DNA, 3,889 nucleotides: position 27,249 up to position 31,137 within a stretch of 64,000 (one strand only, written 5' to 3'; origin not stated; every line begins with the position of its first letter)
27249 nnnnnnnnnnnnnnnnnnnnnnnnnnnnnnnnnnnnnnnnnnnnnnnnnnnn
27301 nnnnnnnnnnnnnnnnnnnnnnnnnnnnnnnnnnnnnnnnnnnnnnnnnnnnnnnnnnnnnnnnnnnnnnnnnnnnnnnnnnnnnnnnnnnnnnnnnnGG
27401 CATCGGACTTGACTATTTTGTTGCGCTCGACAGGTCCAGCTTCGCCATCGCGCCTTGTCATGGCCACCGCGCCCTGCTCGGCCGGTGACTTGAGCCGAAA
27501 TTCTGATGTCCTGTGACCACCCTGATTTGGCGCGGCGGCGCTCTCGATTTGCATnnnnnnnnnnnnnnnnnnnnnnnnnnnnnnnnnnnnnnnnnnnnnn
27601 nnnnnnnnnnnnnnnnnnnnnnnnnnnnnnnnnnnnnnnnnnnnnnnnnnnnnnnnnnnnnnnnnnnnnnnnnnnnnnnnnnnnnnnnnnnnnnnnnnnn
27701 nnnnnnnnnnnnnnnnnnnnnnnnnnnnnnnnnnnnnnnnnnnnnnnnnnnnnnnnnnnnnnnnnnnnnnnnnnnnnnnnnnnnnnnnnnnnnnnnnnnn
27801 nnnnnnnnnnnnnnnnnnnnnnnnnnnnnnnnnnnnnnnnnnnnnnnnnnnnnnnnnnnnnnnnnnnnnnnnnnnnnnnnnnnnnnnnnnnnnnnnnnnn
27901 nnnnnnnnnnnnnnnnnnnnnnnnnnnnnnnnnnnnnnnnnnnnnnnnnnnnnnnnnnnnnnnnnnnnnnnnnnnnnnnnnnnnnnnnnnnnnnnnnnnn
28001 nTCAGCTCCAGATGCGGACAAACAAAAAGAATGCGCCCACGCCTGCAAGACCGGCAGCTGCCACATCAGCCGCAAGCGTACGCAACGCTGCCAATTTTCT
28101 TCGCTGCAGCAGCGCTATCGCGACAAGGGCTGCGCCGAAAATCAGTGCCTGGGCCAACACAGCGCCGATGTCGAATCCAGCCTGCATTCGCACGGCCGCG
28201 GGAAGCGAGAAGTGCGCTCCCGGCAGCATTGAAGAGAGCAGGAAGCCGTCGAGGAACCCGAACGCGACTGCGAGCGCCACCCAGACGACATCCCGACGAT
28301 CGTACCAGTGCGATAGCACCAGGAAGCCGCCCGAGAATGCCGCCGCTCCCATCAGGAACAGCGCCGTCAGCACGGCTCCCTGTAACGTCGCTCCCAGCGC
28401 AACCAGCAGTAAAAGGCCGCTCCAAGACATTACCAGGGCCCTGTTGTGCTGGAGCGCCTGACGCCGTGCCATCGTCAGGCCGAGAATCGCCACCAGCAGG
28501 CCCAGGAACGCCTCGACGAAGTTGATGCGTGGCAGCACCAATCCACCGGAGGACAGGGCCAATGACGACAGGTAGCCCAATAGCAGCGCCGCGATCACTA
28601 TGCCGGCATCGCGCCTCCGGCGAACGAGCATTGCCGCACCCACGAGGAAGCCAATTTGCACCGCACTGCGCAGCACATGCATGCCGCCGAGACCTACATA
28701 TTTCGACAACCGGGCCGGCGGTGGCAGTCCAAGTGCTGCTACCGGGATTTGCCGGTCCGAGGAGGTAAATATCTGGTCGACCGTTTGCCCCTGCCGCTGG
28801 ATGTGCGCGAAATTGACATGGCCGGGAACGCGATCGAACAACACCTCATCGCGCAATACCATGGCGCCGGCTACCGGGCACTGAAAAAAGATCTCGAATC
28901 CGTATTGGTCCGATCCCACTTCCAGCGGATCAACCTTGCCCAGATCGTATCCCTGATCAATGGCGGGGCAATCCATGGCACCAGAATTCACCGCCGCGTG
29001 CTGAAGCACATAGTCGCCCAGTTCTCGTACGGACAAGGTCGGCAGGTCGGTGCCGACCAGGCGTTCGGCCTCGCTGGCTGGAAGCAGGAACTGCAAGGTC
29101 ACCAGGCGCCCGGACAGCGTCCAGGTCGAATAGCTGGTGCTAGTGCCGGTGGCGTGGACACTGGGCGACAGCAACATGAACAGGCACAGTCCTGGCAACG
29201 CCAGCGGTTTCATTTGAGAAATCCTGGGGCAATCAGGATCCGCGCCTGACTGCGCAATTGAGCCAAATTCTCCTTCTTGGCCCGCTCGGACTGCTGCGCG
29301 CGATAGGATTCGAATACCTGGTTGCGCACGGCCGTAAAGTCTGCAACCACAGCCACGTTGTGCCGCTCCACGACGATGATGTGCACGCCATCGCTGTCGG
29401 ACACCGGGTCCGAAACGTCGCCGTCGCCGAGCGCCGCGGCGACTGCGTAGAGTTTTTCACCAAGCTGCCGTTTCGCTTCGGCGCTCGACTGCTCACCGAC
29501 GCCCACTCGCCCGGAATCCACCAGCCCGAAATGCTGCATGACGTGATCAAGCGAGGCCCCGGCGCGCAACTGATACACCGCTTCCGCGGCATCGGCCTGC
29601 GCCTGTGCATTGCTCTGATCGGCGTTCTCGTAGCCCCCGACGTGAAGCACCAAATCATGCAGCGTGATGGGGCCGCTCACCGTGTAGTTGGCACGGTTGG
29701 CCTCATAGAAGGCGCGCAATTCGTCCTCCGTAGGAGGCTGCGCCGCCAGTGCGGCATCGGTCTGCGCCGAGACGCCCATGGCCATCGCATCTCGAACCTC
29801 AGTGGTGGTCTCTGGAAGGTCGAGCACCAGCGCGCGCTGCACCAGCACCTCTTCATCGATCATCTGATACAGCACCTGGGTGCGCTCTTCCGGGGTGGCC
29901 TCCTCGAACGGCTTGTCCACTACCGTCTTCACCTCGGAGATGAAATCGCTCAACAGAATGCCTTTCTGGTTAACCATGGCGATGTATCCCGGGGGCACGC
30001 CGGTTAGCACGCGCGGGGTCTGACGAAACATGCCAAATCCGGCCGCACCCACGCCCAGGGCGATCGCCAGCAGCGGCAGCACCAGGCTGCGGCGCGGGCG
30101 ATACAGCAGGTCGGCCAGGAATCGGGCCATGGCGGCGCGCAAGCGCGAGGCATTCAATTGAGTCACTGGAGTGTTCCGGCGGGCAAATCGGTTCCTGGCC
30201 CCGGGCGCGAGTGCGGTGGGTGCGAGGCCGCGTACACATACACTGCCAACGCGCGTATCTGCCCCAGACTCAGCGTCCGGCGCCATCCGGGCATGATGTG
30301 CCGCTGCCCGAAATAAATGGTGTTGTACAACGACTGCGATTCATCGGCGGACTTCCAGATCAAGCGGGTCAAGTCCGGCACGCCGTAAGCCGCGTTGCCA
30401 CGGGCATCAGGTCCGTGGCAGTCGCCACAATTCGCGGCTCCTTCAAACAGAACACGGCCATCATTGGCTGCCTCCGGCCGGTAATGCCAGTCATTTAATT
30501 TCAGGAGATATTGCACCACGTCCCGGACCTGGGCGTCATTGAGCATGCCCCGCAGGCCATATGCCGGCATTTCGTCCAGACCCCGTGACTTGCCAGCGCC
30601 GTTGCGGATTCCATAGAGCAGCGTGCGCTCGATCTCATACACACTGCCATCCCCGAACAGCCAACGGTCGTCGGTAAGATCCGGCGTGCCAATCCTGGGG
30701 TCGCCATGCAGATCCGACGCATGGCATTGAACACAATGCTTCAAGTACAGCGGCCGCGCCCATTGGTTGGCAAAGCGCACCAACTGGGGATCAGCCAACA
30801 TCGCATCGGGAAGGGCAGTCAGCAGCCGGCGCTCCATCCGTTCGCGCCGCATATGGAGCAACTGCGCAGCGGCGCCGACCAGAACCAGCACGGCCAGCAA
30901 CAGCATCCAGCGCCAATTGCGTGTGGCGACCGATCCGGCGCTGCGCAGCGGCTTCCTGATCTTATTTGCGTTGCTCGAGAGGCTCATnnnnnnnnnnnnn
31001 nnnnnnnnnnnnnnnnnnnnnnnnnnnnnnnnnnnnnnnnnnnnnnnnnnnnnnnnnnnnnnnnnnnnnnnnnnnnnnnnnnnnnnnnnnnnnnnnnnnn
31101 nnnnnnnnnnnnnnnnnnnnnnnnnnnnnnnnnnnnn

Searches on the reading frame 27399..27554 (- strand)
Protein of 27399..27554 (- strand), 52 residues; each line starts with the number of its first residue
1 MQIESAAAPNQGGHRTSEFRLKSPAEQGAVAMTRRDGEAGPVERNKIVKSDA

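Call 41: search_protein_families(library=pfam, proteins=[window:27399-27554:-], max_evalue=10)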
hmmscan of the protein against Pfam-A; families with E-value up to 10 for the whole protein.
window:27399-27554:- (52 aa): 0 families

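Call 42: search_protein_families(library=ncbifam, proteins=[window:27399-27554:-], max_evalue=1)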
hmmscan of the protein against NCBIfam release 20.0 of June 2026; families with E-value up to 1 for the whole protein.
window:27399-27554:- (52 aa): 0 families

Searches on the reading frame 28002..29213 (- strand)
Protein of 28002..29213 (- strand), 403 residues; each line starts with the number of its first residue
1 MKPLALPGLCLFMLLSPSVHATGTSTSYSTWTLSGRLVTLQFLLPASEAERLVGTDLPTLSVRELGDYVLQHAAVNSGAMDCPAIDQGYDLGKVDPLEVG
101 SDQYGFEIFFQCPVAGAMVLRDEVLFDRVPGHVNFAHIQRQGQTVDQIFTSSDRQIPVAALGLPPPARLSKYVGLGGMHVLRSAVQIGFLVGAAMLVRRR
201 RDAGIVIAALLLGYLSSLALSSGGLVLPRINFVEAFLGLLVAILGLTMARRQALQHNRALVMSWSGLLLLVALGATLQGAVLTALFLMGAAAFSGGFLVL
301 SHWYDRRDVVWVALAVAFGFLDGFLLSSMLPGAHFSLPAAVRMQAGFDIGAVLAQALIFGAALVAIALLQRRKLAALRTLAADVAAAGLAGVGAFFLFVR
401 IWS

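Call 7: search_protein_families(library=pfam, proteins=[window:28002-29213:-])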
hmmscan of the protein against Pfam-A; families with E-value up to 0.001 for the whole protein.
window:28002-29213:- (403 aa): 1 family
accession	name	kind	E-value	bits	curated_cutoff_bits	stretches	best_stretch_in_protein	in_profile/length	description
PF13795.12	HupE_UreJ_2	-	7.6e-07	29.4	24.5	0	172-278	1-114/156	HupE / UreJ protein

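Call 8: search_protein_families(library=ncbifam, proteins=[window:28002-29213:-])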
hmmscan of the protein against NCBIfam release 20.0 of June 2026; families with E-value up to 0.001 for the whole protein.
window:28002-29213:- (403 aa): 0 families

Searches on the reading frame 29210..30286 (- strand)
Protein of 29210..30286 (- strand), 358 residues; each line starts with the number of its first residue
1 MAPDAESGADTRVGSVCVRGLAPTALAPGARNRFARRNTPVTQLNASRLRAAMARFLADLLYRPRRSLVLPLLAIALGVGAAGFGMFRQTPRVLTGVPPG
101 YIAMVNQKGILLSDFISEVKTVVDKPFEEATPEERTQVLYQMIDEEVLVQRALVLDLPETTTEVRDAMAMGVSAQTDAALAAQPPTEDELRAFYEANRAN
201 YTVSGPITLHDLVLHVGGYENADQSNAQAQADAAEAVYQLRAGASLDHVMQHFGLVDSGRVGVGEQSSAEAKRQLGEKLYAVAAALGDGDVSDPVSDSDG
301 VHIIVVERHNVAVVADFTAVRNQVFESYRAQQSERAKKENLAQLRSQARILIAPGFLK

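Call 7: search_protein_families(library=pfam, proteins=[window:29210-30286:-])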
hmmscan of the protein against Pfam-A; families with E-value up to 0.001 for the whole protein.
window:29210-30286:- (358 aa): 3 families
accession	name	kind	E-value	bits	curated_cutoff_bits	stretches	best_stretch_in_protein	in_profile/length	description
PF13145.12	Rotamase_2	-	7e-11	43.4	27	1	185-321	1-120/121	PPIC-type PPIASE domain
PF13624.11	SurA_N_3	-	0.00015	22.1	27.2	0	75-169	21-118/162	SurA-like N-terminal domain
PF13623.11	SurA_N_2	-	0.00056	20.2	28.5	0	72-170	11-121/145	SurA-like N-terminal domain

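Call 8: search_protein_families(library=ncbifam, proteins=[window:29210-30286:-])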
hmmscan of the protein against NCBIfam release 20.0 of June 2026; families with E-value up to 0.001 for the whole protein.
window:29210-30286:- (358 aa): 2 families
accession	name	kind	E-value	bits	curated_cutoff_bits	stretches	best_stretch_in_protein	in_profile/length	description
NF000809.0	PRK00059.1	equivalog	1.9e-12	47.3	303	1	186-350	175-328/336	peptidylprolyl isomerase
NF051879.1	TDE1658_narrow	equivalog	0.00035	19.6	340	0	106-177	34-105/342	MOSP complex formation periplasmic protein, TDE1658 family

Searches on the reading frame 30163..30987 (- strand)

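Call 7: search_protein_families(library=pfam, proteins=[window:30163-30987:-])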
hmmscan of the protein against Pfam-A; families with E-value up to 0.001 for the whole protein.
window:30163-30987:- (274 aa): 2 families
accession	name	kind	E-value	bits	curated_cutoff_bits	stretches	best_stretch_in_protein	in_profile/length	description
PF13442.11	Cytochrome_CBB3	-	9.6e-18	64.7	27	2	173-251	2-68/68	Cytochrome C oxidase, cbb3-type, subunit III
PF00034.26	Cytochrom_C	-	1.1e-13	52.7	21.3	2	80-164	7-89/90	Cytochrome c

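Call 8: search_protein_families(library=ncbifam, proteins=[window:30163-30987:-])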
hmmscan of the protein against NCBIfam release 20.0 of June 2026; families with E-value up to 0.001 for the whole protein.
window:30163-30987:- (274 aa): 9 families
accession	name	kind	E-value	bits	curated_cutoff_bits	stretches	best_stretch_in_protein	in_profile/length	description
TIGR00782.1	ccoP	equivalog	9.9e-40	136.6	179.95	1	52-253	85-280/285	cytochrome-c oxidase, cbb3-type subunit III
TIGR04485.1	thiosulf_SoxX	equivalog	1.3e-09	38.6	61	1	85-164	5-78/78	sulfur oxidation c-type cytochrome SoxX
NF011054.0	PRK14486.1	equivalog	3e-09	36.8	447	1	173-252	214-288/294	putative bifunctional cbb3-type cytochrome c oxidase subunit II/cytochrome c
TIGR03872.1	cytochrome_MoxG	equivalog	6.5e-06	26.3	147.8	0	166-250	36-117/133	cytochrome c(L), periplasmic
NF045930.1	Cytc6PetJCyano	equivalog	7.6e-06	25.8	135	0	175-254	29-105/110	cytochrome c6 PetJ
NF050122.1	bc1_QcrC_actin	exception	5.1e-05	22.7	200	0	172-204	39-67/253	cytochrome bc1 complex diheme cytochrome c subunit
NF045773.1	cytochro_C550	exception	5.3e-05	23.1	125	0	80-106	55-78/118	cytochrome c550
NF045774.1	cytochro_C551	exception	5.4e-05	23.1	118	0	75-105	40-67/110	cytochrome c551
TIGR02603.1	CxxCH_TIGR02603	domain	0.00035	20.6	68.15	0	175-236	4-59/134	putative heme-binding domain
